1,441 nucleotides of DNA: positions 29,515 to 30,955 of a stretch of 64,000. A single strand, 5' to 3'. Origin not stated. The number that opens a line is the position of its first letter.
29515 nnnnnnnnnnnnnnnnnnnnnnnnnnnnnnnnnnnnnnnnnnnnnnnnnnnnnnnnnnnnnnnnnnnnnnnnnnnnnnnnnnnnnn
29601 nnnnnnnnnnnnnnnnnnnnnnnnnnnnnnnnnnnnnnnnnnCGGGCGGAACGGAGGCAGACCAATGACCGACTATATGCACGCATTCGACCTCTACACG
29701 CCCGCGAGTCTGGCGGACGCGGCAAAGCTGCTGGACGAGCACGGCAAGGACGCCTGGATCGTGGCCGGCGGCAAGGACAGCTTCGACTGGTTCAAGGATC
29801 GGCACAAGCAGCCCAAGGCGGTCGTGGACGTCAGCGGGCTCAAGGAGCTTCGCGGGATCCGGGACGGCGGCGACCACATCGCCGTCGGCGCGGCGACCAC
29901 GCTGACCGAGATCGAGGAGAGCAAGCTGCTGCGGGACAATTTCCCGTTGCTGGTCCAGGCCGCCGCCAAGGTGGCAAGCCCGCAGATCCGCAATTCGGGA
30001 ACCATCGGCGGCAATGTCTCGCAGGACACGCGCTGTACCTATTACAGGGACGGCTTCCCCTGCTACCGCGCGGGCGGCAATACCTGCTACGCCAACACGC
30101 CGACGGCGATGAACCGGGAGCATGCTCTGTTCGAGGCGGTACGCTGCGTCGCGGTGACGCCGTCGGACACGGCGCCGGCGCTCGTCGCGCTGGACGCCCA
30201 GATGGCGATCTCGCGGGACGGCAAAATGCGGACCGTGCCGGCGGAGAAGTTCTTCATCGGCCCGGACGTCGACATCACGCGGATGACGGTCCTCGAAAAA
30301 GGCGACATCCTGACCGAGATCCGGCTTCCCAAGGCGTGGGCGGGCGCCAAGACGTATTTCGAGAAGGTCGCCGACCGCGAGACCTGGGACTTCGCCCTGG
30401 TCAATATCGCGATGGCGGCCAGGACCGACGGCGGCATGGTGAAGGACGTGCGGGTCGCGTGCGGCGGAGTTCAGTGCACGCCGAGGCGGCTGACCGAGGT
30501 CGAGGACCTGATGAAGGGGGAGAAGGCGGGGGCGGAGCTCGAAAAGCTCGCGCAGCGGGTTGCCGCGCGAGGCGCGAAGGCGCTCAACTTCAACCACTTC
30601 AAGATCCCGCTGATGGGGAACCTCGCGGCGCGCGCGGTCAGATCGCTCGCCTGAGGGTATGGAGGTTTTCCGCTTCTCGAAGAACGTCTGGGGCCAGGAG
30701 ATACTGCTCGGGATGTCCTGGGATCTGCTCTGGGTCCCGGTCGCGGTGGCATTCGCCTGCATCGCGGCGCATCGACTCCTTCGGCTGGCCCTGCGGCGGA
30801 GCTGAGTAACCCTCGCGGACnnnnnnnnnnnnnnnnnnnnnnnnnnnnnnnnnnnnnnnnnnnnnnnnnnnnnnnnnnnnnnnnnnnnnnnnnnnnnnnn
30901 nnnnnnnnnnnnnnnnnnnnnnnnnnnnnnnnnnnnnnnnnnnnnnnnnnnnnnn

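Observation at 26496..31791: Tat-exported PaoABC-like molybdoenzyme with a dedicated cytochrome b, a 48-aa peptide and an unknown 126-aa protein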

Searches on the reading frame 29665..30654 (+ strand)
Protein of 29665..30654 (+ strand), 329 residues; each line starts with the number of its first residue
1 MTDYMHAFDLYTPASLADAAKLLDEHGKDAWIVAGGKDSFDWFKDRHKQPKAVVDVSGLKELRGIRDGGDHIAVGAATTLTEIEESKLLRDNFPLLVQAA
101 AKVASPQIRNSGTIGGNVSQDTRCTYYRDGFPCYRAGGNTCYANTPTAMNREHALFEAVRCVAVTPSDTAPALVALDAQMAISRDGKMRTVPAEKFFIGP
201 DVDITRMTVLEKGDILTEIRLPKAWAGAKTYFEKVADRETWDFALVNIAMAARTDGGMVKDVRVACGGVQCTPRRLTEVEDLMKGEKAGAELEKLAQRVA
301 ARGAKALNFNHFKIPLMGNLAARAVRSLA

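Call 3: search_protein_families(library=pfam, proteins=[window:29665-30654:+], max_evalue=0.1)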
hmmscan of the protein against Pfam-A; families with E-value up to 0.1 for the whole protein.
window:29665-30654:+ (329 aa): 3 families
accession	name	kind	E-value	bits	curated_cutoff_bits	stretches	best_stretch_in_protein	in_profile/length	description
PF00941.27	FAD_binding_5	-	2.8e-48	164.4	27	1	7-223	2-169/170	FAD binding domain in molybdopterin dehydrogenase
PF03450.22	CO_deh_flav_C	-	8.4e-12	45.6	25.5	1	234-302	4-72/102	CO dehydrogenase flavoprotein C-terminal domain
PF01565.28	FAD_binding_4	-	0.012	15.7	26.4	1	13-121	10-107/139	FAD binding domain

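Call 4: search_protein_families(library=ncbifam, proteins=[window:29665-30654:+], max_evalue=0.1)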
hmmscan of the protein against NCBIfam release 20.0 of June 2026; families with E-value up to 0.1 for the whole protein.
window:29665-30654:+ (329 aa): 7 families
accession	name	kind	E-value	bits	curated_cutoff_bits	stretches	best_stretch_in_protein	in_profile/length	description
TIGR03195.1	4hydrxCoA_B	equivalog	3.7e-53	180.7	404.55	1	5-300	2-288/321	4-hydroxybenzoyl-CoA reductase subunit beta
NF041019.1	glyceraldDH_beta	equivalog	4.9e-51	173.6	350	2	6-120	4-117/280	glyceraldehyde dehydrogenase subunit beta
NF043083.1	XdhB_XDHase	equivalog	3.4e-46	157.7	310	2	10-120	7-117/289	xanthine dehydrogenase subunit XdhB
NF007427.0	PRK09971.1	equivalog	4.9e-42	144.1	287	2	10-119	7-116/292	xanthine dehydrogenase FAD-binding subunit XdhB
TIGR03199.1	pucC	equivalog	1.2e-35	123.1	306.05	2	13-121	1-109/264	xanthine dehydrogenase subunit C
TIGR02963.1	xanthine_xdhA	equivalog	3.9e-35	121.4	467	2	10-120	195-302/468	xanthine dehydrogenase small subunit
TIGR03312.1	Se_sel_red_FAD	hypoth_equivalog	5.4e-06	25.8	241.5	1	11-119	5-107/257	molybdopterin-dependent oxidoreductase FAD-binding subunit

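Call 14: search_solved_structures(query=window:29665-30654:+, max_evalue=1e-10, show_alignments=3)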
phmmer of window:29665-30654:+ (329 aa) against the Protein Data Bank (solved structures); distinct sequences matched with E-value up to 1e-10: 15.
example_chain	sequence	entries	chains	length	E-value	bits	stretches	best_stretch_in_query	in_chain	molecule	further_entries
5y6q_B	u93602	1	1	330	1.1e-43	152.6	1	12-326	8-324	Aldehyde oxidase medium subunit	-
1ffu_C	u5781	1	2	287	1.4e-36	129.3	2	8-120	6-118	CUTM, FLAVOPROTEIN OF CARBON MONOXIDE DEHYDROGENASE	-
1rm6_B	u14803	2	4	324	1.7e-36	129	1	8-300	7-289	4-hydroxybenzoyl-CoA reductase beta subunit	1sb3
1ffv_C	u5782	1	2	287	3.5e-35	124.7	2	8-120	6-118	CUTM, FLAVOPROTEIN OF CARBON MONOXIDE DEHYDROGENASE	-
5g5g_B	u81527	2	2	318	1.2e-29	106.5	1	21-288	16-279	PUTATIVE XANTHINE DEHYDROGENASE YAGR MOLYBDENUM-BINDING SU SUBUNIT | Aldehyde oxidoreductase FAD-binding subunit PaoB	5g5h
3hrd_C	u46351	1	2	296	1.4e-24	89.8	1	6-120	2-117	Nicotinate dehydrogenase FAD-subunit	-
4zoh_B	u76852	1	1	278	7.3e-22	80.9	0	7-120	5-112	Putative oxidoreductase FAD-binding subunit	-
1zxi_C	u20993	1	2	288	7.6e-22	80.9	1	7-119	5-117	Carbon monoxide dehydrogenase medium chain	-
1n5w_C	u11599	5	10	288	1.1e-21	80.4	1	7-119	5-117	Carbon monoxide dehydrogenase medium chain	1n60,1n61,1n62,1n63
7dqx_E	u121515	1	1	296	1.2e-20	76.9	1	7-120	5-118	6-hydroxypseudooxynicotine dehydrogenase complex subunit alpha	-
7dqx_B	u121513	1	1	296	1.3e-20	76.8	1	7-120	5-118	6-hydroxypseudooxynicotine dehydrogenase complex subunit alpha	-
1t3q_C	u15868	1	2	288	5.2e-14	55.1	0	7-119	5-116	quinoline 2-oxidoreductase medium subunit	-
8uem_B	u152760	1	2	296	1.8e-13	53.4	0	12-120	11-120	Carbon monoxide dehydrogenase medium chain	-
1jro_A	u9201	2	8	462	1.1e-12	50.8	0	167-286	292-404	xanthine dehydrogenase, chain A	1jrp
2w3r_A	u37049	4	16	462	1.1e-12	50.8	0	167-286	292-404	XANTHINE DEHYDROGENASE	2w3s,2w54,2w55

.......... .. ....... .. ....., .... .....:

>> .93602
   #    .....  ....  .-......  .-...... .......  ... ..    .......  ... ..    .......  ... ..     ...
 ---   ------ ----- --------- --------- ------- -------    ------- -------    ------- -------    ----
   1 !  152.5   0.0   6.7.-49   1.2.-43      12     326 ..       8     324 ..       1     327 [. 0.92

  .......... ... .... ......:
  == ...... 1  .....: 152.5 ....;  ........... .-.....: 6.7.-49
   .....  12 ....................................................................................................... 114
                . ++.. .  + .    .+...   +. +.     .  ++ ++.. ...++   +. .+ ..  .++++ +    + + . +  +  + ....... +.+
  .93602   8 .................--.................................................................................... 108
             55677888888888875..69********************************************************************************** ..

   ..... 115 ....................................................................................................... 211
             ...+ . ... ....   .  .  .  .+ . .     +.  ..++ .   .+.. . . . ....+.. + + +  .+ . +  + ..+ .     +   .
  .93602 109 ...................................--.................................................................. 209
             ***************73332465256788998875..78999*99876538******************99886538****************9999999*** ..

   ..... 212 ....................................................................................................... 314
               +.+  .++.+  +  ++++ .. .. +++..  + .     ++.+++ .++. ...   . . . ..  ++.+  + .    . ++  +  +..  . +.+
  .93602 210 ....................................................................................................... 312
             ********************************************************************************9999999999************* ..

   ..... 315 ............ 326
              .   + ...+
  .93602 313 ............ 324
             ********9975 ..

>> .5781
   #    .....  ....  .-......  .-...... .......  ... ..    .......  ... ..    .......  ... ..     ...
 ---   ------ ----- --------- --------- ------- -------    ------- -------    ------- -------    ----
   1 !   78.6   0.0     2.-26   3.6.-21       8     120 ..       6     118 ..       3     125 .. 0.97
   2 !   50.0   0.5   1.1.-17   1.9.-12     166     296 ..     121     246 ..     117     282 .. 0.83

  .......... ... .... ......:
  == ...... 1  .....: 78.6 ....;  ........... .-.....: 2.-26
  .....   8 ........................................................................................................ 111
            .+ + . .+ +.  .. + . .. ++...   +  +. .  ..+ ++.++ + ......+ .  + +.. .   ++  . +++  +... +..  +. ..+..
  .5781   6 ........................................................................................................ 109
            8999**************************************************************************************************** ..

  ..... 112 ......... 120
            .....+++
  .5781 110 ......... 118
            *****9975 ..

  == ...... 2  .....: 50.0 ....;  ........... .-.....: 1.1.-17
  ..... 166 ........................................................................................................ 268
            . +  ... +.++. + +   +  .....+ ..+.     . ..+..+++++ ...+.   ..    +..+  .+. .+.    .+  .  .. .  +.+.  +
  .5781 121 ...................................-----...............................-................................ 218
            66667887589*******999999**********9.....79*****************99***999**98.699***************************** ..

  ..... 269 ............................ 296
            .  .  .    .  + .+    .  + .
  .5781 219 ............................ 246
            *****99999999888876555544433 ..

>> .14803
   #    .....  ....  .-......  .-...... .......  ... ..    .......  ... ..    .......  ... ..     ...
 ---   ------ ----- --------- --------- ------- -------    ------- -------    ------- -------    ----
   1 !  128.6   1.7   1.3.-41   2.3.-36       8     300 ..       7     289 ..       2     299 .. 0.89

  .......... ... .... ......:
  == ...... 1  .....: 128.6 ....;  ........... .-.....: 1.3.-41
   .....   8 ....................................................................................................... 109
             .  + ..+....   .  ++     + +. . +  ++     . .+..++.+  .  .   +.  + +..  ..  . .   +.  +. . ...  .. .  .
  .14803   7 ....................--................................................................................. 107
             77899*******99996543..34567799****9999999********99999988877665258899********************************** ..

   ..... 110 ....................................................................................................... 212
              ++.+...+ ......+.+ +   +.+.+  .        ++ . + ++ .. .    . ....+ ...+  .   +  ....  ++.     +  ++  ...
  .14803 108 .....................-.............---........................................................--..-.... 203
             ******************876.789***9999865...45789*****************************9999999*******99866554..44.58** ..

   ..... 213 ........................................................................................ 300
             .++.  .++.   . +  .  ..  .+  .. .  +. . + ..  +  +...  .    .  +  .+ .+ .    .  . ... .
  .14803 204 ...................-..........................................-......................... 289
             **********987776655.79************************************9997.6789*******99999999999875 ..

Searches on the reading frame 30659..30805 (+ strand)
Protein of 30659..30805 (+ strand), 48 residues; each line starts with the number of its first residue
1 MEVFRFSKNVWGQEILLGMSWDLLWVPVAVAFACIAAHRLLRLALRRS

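Call 3: search_protein_families(library=pfam, proteins=[window:30659-30805:+], max_evalue=0.1)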
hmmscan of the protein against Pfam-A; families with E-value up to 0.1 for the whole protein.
window:30659-30805:+ (48 aa): 0 families

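Call 4: search_protein_families(library=ncbifam, proteins=[window:30659-30805:+], max_evalue=0.1)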
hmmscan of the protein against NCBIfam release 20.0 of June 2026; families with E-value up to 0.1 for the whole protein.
window:30659-30805:+ (48 aa): 0 families

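Call 69: list_cluster_members(proteins=[window:30659-30805:+, window:31411-31791:+, window:30821-31414:+])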
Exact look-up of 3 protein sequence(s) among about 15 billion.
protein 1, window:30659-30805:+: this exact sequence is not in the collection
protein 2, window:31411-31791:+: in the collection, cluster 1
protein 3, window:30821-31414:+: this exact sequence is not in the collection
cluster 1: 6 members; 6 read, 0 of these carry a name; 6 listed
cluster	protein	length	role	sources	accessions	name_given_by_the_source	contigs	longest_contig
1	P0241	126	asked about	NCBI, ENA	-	-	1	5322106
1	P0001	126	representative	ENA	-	-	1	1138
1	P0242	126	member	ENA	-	-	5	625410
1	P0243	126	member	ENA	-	-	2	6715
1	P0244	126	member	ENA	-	-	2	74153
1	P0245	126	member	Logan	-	-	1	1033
